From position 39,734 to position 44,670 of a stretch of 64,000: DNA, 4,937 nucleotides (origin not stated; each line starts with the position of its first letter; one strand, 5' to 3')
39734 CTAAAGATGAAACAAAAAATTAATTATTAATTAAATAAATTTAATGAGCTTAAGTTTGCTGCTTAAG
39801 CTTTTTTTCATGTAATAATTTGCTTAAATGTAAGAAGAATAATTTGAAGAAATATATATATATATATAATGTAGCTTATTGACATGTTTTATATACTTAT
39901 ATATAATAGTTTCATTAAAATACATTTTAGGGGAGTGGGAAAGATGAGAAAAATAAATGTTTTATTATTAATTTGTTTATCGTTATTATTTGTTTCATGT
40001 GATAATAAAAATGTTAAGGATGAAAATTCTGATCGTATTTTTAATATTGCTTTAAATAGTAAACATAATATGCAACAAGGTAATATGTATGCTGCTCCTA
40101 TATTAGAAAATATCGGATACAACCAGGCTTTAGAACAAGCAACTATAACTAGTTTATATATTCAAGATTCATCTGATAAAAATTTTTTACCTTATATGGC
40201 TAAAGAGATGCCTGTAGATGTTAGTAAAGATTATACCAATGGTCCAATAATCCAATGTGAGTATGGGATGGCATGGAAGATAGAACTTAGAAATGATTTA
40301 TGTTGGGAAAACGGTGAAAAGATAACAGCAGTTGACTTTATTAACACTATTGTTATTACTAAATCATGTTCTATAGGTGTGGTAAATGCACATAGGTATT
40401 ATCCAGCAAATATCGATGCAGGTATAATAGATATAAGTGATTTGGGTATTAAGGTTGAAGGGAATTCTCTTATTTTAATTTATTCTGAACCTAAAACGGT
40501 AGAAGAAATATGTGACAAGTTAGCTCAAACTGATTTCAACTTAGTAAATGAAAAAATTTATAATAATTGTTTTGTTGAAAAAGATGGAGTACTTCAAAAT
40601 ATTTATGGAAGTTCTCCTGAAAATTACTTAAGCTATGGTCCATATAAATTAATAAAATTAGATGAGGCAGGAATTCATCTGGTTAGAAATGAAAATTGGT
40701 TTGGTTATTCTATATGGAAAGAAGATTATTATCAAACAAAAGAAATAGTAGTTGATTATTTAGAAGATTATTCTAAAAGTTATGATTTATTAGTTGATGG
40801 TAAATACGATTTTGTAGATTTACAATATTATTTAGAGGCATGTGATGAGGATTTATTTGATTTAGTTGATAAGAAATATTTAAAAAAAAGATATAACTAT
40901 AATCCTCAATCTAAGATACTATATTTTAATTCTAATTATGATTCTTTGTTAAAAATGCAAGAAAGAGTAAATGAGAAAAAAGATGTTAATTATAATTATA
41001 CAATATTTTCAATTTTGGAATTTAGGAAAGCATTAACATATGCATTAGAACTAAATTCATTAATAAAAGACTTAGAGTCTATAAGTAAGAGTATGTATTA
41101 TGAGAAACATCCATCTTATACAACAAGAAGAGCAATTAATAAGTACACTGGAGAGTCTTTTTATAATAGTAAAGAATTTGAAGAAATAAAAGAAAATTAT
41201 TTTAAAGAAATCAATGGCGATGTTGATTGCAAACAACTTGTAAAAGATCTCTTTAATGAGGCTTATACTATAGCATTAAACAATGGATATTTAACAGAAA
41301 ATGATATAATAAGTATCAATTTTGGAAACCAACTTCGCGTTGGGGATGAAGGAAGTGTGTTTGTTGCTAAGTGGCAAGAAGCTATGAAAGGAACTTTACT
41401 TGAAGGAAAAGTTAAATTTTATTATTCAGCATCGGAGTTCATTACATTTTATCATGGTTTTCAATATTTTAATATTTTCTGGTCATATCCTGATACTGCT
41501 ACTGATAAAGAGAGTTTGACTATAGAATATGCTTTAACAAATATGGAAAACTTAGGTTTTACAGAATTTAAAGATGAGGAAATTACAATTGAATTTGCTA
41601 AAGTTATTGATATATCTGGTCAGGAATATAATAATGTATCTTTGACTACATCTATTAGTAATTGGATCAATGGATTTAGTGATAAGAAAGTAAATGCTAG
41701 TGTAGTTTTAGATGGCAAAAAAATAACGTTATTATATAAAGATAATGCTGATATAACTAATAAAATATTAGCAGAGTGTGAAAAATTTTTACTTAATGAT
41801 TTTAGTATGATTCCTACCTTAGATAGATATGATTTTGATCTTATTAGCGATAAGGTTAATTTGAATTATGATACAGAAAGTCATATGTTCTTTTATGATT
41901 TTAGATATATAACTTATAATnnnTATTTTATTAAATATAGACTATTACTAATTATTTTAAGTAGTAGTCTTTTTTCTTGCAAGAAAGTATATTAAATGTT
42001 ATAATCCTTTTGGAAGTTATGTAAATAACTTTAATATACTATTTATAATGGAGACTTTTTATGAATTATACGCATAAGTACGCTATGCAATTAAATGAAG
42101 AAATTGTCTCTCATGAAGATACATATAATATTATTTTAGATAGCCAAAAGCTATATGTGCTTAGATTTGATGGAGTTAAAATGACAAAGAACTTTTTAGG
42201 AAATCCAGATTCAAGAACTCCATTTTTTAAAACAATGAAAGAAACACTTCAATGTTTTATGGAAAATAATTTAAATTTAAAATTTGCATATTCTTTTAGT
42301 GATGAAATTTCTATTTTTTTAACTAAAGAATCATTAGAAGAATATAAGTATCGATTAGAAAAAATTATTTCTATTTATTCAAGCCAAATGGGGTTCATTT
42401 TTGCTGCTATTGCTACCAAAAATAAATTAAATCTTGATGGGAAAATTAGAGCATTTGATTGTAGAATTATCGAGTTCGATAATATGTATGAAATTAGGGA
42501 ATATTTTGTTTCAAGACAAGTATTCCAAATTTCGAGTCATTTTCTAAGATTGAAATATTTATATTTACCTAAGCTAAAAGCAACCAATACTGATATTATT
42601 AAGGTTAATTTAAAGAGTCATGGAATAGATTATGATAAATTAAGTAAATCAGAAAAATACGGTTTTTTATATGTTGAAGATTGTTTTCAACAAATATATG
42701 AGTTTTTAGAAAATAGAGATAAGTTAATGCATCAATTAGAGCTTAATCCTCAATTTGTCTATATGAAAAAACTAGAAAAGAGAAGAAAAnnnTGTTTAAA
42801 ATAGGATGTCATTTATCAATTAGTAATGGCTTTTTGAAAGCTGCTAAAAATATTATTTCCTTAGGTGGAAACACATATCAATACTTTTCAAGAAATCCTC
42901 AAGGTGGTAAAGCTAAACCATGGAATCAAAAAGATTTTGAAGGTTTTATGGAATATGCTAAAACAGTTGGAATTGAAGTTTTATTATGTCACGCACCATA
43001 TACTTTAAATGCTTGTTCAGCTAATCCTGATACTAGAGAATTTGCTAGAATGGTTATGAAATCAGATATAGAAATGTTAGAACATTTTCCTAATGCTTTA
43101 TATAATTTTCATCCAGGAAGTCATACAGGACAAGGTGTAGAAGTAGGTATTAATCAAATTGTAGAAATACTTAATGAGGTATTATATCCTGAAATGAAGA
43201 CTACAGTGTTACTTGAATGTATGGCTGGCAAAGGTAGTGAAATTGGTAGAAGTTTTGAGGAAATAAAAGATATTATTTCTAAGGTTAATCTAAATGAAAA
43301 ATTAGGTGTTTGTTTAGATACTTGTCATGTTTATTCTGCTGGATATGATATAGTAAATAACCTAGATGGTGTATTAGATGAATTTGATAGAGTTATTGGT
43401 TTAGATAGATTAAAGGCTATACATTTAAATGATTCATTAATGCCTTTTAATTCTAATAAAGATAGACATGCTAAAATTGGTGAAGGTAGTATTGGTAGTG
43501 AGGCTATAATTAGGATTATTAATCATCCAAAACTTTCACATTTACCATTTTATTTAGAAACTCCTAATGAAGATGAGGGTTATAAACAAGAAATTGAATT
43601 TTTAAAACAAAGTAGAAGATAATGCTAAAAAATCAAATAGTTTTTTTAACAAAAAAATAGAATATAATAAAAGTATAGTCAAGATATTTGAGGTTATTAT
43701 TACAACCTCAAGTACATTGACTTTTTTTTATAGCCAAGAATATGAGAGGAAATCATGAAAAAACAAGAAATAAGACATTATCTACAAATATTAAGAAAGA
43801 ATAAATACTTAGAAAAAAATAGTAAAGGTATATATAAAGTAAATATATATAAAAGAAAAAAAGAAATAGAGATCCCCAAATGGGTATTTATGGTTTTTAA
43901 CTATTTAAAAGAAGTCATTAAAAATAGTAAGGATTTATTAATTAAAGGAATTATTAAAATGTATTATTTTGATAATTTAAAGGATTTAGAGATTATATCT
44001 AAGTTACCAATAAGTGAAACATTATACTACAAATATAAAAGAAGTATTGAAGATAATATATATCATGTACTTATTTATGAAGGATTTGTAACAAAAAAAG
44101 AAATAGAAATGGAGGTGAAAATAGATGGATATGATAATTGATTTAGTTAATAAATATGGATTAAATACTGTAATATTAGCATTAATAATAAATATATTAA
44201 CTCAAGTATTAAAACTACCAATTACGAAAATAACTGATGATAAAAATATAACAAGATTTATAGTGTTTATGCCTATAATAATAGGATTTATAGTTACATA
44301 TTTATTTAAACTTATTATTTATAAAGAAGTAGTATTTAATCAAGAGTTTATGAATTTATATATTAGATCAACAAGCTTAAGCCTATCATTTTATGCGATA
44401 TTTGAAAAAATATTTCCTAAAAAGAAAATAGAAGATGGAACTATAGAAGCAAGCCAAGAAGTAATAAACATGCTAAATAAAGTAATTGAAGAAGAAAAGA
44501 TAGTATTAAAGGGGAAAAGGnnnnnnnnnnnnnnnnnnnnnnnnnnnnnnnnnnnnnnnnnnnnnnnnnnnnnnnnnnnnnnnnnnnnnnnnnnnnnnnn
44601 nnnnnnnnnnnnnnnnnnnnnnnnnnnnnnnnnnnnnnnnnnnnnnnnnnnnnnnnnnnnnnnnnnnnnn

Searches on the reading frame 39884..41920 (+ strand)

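Call 20: search_protein_families(library=pfam, proteins=[window:39884-41920:+], max_evalue=0.1)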
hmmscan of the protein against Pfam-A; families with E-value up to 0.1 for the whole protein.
window:39884-41920:+ (679 aa): 2 families
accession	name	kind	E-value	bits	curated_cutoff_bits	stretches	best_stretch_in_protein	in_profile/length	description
PF00496.27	SBP_bac_5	-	7.1e-14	52.1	32.4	1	128-397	16-235/368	Bacterial extracellular solute-binding proteins, family 5 Middle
PF09246.16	PHAT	-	0.02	15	21.5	1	543-580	25-61/110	PHAT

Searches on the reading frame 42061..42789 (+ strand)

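Call 20: search_protein_families(library=pfam, proteins=[window:42061-42789:+], max_evalue=0.1)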
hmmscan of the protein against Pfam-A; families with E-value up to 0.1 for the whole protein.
window:42061-42789:+ (243 aa): 1 family
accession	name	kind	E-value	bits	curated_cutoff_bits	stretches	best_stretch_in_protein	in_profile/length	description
PF04446.17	Thg1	-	4.9e-13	49.6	29.2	1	22-138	9-128/130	tRNAHis guanylyltransferase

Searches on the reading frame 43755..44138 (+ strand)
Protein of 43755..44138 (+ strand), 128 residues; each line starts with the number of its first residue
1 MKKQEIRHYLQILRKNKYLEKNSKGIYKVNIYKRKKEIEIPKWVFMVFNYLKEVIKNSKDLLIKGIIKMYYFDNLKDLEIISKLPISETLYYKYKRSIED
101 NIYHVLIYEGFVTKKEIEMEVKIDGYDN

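Call 20: search_protein_families(library=pfam, proteins=[window:43755-44138:+], max_evalue=0.1)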
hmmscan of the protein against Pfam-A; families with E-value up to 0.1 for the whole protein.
window:43755-44138:+ (128 aa): 2 families
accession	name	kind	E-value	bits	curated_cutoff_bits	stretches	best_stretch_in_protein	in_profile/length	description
PF07374.17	DUF1492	-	6.3e-05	23.5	21.5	1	51-99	48-96/100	Protein of unknown function (DUF1492)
PF21312.3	ORC1_wHTH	-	0.067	13.9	24.3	1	5-52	37-84/114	Origin recognition complex subunit 1 C-terminal winged HTH domain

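Call 39: search_protein_families(library=phrogs, proteins=[window:43755-44138:+], max_evalue=0.01)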
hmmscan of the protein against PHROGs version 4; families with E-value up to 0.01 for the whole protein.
window:43755-44138:+ (128 aa): 1 family
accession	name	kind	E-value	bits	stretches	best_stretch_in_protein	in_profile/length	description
phrog_248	-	transcription regulation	0.005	18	1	53-97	85-128/161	transcriptional activator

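Call 80: search_protein_families(library=ncbifam, proteins=[window:43755-44138:+], max_evalue=1)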
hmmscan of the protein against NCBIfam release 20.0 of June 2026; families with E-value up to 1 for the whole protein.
window:43755-44138:+ (128 aa): 2 families
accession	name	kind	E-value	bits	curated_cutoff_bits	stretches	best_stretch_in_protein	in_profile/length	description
TIGR01637.1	phage_arpU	subfamily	0.025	14.8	43.1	1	60-96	82-120/136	ArpU family phage packaging/lysis transcriptional regulator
NF049902.1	FTL_1293_fam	exception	0.063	13.4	170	1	58-119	6-59/150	FTL_1293 family small RNA FtrC-regulated protein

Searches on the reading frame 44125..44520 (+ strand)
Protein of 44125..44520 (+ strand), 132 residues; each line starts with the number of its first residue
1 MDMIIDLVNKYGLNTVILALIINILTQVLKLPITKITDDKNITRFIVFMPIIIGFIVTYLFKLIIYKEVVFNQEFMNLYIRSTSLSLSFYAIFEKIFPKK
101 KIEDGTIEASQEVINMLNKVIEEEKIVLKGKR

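Call 20: search_protein_families(library=pfam, proteins=[window:44125-44520:+], max_evalue=0.1)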
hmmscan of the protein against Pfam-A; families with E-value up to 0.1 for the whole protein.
window:44125-44520:+ (132 aa): 2 families
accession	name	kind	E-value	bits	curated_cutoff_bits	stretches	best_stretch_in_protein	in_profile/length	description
PF03898.19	TNV_CP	-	0.023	14.4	30.8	0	22-49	67-93/198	Satellite tobacco necrosis virus coat protein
PF04284.18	DUF441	-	0.087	13.3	26.5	0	3-61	35-93/139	Protein of unknown function (DUF441)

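Call 39: search_protein_families(library=phrogs, proteins=[window:44125-44520:+], max_evalue=0.01)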
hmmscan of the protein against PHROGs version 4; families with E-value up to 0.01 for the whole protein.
window:44125-44520:+ (132 aa): 0 families

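Call 80: search_protein_families(library=ncbifam, proteins=[window:44125-44520:+], max_evalue=1)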
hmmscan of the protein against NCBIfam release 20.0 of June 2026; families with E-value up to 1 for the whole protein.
window:44125-44520:+ (132 aa): 1 family
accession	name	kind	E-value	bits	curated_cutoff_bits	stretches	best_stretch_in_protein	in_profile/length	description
NF037976.1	gtrA_1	subfamily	0.013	15.7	50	1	15-83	8-69/126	GtrA family protein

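Call 88: find_related_loci(query=window:44125-44520:+, collection=viral_contigs, flank=4000)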
Query window:44125-44520:+ (132 aa) in viral_contigs; peptide patterns used: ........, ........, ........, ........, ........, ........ (x = any residue, [..] = any of these).
39 stretches matched a pattern, but none encodes a relative of the query by tblastn (E <= 1e-3).
